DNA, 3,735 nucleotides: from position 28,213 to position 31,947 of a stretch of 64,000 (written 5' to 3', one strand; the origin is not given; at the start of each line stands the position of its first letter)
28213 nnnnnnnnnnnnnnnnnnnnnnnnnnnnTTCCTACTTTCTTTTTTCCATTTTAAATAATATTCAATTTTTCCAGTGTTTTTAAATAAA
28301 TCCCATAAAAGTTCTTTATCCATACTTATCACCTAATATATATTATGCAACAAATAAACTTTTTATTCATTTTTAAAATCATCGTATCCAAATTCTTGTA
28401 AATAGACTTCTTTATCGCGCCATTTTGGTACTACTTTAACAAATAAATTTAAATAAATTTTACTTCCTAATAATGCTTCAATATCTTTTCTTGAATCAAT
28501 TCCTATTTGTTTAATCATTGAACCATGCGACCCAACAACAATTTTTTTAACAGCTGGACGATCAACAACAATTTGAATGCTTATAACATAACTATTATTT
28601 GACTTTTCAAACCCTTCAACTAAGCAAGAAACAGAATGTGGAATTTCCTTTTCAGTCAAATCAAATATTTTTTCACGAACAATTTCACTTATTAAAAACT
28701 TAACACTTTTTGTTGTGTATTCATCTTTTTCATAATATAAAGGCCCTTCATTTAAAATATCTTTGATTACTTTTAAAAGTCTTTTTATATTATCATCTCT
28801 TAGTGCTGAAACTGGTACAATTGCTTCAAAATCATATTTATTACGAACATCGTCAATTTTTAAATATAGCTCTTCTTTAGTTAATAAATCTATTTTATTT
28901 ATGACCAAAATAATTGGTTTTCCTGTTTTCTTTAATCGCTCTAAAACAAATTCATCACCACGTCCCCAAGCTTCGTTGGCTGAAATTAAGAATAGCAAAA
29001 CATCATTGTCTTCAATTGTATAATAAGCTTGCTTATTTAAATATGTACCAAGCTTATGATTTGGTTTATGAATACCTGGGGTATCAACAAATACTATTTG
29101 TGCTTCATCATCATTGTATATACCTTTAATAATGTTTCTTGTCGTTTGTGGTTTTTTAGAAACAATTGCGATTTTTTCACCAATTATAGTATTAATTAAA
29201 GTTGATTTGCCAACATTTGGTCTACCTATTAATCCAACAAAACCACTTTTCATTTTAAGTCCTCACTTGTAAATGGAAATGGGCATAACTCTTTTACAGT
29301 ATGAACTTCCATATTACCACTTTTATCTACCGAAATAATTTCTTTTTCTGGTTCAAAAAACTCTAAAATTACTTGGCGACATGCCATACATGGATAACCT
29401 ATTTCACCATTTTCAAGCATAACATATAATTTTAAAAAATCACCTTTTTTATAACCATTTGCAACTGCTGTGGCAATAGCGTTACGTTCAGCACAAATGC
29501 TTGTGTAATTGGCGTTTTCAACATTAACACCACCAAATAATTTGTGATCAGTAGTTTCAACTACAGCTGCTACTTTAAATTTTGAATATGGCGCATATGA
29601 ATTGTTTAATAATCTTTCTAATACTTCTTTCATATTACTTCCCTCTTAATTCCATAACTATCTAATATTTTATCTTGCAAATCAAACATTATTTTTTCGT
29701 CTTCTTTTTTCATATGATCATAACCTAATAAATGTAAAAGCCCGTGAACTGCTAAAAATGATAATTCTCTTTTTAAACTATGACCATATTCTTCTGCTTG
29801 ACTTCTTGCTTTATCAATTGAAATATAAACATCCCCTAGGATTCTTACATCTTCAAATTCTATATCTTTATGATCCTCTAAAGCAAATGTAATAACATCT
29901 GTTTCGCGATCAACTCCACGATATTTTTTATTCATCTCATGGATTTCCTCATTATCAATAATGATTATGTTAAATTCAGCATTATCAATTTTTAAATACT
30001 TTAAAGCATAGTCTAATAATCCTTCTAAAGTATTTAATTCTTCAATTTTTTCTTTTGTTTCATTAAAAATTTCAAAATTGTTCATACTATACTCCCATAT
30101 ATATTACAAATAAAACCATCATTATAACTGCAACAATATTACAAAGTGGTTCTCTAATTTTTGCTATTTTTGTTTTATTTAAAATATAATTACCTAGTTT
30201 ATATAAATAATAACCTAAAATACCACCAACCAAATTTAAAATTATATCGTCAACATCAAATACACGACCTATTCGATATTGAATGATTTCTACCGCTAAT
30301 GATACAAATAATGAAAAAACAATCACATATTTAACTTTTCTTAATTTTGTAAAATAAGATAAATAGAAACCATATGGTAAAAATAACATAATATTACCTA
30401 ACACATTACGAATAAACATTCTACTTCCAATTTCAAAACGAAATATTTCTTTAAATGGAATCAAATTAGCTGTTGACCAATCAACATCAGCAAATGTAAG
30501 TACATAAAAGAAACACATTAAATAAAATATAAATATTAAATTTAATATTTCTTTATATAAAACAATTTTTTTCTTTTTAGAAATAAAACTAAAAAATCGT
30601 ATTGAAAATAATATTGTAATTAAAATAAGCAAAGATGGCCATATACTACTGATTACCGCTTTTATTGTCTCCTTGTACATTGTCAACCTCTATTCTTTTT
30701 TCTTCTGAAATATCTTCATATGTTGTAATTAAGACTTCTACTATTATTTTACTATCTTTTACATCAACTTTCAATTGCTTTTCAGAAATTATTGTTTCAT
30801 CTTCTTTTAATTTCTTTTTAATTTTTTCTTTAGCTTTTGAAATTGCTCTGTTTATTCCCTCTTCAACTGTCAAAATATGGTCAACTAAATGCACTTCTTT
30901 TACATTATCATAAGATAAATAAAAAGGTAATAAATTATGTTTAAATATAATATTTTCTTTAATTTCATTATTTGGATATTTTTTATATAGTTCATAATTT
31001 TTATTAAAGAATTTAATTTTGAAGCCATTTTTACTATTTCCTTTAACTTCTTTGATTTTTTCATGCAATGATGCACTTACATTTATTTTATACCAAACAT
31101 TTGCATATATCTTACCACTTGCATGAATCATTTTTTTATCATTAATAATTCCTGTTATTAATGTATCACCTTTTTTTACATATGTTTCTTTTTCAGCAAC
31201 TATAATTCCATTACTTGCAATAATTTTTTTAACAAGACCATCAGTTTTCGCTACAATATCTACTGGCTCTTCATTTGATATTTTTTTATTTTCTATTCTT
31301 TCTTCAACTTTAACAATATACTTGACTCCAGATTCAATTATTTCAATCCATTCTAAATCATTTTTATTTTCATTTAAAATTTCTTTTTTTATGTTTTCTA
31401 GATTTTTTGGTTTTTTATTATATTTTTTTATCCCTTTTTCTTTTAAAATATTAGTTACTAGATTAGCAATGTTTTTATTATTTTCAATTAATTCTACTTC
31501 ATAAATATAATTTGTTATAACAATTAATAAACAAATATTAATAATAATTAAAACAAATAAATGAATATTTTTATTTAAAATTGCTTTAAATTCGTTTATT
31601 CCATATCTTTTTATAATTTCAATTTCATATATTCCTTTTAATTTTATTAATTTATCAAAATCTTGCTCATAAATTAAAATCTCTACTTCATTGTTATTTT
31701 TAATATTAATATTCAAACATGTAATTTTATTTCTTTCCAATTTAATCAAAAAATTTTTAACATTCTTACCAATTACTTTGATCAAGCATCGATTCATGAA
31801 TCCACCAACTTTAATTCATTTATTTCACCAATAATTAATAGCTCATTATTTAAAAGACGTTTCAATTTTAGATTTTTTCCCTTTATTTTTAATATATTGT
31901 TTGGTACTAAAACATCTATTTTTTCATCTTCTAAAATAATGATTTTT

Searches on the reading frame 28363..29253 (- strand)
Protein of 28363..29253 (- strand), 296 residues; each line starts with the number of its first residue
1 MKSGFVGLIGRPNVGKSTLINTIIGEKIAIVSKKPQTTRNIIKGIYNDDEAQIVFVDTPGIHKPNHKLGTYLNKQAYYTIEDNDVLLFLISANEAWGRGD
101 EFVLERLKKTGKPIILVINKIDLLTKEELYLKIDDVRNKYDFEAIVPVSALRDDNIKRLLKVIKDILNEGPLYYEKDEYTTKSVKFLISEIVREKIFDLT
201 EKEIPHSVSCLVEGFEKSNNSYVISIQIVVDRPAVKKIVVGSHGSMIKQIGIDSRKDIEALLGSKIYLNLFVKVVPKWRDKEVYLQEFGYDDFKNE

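Call 16: find_encoding_contigs(protein=window:28363-29253:-, flank=10000, max_places=8)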
Protein window:28363-29253:- (296 aa): 3 contigs read that carry it; 1 place shown.
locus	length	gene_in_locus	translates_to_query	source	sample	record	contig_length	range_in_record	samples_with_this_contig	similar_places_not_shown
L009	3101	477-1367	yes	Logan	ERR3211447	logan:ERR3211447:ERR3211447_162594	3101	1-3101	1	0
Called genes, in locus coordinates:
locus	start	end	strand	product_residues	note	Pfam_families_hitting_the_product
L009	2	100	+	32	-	?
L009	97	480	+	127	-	PF00383:dCMP_cyt_deam_1, PF08211:dCMP_cyt_deam_2 (weak)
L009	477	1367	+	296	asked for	PF01926:MMR_HSR1, PF02421:FeoB_N, PF03193:RsgA_GTPase (faint), PF04548:AIG1, PF10662:PduV-EutP (weak), PF00009:GTP_EFTU, PF00350:Dynamin_N, PF07650:KH_2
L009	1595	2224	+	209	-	PF02565:RecO_C, PF14471:DUF4428 (faint)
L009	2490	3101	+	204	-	?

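Call 32: list_cluster_members(proteins=[P0127, window:28363-29253:-, window:25870-27240:-])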
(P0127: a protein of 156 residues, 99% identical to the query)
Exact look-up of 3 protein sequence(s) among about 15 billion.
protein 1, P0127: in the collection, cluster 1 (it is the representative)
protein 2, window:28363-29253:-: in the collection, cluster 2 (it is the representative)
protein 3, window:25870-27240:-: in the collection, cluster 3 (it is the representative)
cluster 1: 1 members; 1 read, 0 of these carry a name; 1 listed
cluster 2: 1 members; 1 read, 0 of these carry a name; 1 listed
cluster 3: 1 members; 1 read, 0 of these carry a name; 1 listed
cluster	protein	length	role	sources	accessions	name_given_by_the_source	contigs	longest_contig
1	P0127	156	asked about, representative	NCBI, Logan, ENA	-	-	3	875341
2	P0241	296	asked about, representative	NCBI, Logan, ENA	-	-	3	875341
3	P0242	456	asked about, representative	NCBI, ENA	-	-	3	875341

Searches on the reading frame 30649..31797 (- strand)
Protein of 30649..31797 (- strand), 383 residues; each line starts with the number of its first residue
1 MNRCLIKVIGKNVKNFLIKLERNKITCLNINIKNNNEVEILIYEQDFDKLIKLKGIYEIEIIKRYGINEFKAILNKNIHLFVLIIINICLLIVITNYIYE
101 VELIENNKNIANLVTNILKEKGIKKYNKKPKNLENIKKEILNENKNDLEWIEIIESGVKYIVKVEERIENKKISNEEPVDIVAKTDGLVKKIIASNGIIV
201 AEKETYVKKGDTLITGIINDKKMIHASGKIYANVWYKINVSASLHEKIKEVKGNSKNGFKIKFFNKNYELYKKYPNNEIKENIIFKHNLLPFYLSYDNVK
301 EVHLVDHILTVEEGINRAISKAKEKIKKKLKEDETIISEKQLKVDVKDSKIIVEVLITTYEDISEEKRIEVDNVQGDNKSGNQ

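Call 52: search_protein_families(library=ncbifam, proteins=[window:30649-31797:-], max_evalue=0.001)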
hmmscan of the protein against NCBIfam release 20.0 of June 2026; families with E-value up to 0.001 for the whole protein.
window:30649-31797:- (383 aa): 1 family
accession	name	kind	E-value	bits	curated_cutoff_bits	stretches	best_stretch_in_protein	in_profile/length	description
TIGR02876.1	spore_yqfD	equivalog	1.1e-51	176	256.7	1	6-364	11-381/382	sporulation protein YqfD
